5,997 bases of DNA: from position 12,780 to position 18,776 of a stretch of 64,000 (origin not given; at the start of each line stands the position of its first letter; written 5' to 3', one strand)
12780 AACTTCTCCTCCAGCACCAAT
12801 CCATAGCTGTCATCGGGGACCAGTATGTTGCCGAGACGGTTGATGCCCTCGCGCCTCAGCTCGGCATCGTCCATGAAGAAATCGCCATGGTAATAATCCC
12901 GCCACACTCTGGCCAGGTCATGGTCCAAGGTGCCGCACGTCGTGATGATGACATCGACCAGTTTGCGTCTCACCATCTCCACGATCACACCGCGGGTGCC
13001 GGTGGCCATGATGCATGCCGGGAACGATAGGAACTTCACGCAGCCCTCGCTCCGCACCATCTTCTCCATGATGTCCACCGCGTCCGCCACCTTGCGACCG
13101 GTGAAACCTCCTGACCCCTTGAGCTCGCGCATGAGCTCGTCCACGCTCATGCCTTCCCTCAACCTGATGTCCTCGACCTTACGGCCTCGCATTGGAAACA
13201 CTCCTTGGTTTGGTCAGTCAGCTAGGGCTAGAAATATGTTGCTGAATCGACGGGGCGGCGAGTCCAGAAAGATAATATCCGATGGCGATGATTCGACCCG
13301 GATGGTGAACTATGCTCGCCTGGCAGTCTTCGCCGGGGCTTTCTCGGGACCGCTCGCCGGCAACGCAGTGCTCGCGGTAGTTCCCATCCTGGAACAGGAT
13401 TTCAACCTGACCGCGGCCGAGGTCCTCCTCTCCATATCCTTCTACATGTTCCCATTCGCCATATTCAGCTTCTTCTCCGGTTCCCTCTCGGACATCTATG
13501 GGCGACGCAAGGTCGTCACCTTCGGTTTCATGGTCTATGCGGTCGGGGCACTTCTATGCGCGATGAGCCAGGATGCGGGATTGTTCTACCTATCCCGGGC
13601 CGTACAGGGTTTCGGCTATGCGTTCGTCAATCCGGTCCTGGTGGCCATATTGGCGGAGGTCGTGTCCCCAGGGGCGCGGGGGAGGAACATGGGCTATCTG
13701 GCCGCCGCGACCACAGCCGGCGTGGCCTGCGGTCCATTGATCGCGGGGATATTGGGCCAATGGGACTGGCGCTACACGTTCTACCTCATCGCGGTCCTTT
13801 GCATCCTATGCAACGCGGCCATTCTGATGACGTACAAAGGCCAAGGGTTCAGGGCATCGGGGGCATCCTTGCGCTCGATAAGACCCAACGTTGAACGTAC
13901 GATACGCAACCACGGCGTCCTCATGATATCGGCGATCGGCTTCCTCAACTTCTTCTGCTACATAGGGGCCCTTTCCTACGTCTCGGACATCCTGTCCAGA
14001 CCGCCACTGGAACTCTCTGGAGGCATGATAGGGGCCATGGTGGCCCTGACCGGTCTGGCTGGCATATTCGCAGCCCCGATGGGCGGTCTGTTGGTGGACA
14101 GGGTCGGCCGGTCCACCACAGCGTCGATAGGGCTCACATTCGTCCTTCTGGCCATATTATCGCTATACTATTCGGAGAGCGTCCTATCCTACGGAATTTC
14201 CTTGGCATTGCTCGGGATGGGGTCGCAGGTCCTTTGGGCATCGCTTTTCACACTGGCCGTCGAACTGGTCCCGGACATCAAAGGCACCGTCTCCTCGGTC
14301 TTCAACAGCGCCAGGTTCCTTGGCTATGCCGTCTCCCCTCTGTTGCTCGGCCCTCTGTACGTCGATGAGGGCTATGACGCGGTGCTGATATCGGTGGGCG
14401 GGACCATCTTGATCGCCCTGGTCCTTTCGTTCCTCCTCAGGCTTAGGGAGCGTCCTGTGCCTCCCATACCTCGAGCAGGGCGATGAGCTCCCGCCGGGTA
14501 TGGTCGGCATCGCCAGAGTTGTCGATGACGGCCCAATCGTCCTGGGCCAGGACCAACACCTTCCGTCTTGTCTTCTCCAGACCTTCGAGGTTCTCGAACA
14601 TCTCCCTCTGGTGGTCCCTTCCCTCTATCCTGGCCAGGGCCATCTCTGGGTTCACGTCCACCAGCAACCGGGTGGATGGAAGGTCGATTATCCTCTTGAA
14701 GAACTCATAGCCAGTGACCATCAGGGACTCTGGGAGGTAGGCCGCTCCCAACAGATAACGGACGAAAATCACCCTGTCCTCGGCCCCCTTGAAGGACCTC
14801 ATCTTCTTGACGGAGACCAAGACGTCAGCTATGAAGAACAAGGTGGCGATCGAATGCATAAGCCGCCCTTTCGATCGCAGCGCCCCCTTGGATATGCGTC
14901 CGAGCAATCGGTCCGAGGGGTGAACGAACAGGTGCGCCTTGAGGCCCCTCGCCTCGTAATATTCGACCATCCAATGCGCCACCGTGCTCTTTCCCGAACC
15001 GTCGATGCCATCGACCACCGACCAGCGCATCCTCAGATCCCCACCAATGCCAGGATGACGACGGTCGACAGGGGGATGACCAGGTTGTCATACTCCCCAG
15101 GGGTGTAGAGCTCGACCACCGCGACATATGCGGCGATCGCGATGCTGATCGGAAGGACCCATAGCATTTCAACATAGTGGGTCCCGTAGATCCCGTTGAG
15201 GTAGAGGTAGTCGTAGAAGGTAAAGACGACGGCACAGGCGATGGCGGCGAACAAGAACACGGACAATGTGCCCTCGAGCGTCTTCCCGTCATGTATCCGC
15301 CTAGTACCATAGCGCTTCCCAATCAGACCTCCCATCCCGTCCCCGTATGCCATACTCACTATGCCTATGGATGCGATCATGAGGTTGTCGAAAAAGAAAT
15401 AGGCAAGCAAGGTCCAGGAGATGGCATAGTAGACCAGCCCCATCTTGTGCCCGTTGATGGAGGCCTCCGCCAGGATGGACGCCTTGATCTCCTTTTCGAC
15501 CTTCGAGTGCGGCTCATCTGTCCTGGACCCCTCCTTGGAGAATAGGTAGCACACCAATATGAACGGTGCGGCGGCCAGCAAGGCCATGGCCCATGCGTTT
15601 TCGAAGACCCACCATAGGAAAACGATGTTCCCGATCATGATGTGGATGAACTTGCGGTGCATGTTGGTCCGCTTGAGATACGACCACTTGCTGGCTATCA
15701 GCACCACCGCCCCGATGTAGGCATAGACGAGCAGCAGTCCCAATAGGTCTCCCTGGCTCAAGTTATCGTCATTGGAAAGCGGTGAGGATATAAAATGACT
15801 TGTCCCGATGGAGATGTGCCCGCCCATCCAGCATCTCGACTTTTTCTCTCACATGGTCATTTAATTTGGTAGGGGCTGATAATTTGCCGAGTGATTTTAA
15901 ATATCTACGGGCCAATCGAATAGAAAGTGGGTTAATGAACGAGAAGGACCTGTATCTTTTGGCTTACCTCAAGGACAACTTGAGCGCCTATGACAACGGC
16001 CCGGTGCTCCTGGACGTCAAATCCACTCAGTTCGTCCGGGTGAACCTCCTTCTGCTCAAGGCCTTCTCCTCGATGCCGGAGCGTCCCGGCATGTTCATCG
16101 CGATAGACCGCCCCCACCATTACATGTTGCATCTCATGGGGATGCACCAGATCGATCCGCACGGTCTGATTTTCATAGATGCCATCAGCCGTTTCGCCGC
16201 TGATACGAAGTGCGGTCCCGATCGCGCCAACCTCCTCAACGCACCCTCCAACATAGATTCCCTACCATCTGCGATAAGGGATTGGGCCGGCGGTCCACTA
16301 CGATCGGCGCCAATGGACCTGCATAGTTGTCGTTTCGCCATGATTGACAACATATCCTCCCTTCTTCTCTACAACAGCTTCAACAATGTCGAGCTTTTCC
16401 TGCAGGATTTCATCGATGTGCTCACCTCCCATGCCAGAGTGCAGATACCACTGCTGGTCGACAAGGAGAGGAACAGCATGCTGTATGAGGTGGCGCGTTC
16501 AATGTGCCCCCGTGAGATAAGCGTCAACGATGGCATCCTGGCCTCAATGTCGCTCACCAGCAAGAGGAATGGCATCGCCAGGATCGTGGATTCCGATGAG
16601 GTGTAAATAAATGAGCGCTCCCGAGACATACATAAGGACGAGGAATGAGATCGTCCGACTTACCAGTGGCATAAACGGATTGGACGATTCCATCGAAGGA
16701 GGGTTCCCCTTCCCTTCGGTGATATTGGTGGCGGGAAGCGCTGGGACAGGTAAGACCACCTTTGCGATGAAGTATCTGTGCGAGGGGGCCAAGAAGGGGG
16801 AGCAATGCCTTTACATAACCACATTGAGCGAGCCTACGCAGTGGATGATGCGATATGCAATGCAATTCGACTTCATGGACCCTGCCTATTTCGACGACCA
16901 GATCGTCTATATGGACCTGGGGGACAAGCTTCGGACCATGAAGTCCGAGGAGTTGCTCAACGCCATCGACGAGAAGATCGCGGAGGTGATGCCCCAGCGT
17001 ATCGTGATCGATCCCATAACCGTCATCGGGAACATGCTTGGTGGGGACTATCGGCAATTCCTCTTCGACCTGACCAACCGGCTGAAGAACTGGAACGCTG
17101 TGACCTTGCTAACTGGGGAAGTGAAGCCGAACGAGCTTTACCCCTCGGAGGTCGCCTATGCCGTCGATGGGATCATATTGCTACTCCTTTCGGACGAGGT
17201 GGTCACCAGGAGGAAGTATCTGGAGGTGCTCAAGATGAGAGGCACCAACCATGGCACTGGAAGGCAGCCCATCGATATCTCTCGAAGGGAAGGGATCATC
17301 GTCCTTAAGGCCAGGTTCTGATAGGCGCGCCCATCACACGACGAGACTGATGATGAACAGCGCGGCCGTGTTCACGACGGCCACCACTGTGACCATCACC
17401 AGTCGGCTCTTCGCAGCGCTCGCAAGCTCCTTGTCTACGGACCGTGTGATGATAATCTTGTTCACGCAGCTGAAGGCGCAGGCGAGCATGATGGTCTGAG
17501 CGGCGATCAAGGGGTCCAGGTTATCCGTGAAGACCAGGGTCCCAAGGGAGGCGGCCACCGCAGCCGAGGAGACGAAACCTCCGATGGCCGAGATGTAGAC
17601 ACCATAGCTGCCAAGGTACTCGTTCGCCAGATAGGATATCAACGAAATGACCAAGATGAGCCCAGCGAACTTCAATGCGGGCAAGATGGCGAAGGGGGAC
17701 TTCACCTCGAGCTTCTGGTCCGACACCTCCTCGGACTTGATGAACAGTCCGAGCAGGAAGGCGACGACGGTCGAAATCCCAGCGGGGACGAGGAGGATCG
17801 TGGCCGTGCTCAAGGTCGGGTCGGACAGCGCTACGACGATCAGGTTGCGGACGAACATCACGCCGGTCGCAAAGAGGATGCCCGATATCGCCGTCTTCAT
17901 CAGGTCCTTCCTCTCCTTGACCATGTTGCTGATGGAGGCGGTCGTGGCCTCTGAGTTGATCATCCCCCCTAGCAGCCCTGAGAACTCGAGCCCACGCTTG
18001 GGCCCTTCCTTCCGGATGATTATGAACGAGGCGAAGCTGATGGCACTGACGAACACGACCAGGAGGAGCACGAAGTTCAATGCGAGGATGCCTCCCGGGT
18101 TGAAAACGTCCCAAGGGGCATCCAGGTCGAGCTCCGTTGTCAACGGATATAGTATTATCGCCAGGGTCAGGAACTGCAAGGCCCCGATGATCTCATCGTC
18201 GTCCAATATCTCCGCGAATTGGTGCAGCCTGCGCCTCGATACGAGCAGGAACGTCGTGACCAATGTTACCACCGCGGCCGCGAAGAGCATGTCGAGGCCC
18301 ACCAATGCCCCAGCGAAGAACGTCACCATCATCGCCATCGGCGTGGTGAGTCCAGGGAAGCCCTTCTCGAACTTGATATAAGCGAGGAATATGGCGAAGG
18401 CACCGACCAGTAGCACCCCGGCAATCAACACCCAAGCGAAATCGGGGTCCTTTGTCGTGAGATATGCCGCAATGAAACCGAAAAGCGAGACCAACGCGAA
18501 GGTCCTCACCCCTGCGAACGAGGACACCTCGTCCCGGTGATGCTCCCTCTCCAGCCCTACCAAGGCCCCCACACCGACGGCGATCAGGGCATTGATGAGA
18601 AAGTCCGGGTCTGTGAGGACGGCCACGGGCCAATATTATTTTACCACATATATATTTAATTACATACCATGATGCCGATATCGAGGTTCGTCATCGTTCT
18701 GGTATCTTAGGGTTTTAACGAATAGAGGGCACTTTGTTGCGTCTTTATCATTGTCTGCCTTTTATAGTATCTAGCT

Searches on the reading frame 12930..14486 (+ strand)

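Call 71: search_protein_families(library=pfam, proteins=[window:12930-14486:+], max_evalue=0.001)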
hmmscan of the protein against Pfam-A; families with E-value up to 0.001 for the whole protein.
window:12930-14486:+ (518 aa): 2 families
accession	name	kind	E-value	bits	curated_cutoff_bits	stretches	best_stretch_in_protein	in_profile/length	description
PF07690.21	MFS_1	-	1.7e-67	228.2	33.4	2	134-470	2-347/347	Major Facilitator Superfamily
PF00083.30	Sugar_tr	-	1.8e-10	40.8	22.3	1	163-297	46-187/452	Sugar (and other) transporter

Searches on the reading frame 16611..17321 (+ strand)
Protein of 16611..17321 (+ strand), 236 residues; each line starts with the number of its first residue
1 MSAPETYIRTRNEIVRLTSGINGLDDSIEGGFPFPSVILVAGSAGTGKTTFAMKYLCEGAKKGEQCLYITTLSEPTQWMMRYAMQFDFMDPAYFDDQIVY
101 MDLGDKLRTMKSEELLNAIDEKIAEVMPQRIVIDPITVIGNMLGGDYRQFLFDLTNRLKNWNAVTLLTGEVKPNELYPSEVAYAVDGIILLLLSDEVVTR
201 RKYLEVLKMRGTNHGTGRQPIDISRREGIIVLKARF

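Call 71: search_protein_families(library=pfam, proteins=[window:16611-17321:+], max_evalue=0.001)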
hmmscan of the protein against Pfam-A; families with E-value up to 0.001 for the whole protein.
window:16611-17321:+ (236 aa): 6 families
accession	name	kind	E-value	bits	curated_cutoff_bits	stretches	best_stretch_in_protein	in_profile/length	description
PF06745.19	ATPase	-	9.2e-44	150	26.6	1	18-233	2-228/231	KaiC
PF20720.3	nSTAND3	-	3e-05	24.2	27.2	1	37-120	19-96/155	Novel STAND NTPase 3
PF13481.12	AAA_25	-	3.2e-05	24.1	27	1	21-137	19-153/195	AAA domain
PF25199.1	nSTAND_NTPase5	-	0.00024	21.4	34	1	35-77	41-84/145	Novel STAND NTPase 5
PF07088.17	GvpD_P-loop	-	0.00028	21.3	24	1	37-196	12-177/189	GvpD gas vesicle protein, P-loop domain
PF00154.27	RecA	-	0.00049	20.1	27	1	12-70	28-87/262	recA bacterial DNA recombination protein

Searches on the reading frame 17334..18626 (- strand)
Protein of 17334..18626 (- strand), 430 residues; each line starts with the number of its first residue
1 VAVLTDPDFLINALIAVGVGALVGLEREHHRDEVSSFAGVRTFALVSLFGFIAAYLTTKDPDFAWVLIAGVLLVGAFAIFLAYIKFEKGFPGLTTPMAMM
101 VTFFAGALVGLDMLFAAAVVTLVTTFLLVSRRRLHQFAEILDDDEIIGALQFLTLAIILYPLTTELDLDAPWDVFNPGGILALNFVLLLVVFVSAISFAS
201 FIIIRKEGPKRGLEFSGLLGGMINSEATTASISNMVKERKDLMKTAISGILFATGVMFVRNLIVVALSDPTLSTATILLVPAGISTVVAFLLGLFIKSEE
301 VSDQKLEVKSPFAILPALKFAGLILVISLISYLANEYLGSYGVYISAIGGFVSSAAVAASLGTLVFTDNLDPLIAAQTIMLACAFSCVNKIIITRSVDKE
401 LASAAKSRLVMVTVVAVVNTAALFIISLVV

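Call 71: search_protein_families(library=pfam, proteins=[window:17334-18626:-], max_evalue=0.001)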
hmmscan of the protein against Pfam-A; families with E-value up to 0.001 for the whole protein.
window:17334-18626:- (430 aa): 2 families
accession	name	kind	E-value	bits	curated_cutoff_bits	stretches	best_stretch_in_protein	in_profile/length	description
PF13194.11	DUF4010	-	3.9e-48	164.4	30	1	191-395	1-207/210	Domain of unknown function (DUF4010)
PF02308.21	MgtC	-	1.2e-20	74.6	31.4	1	14-136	2-120/121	MgtC family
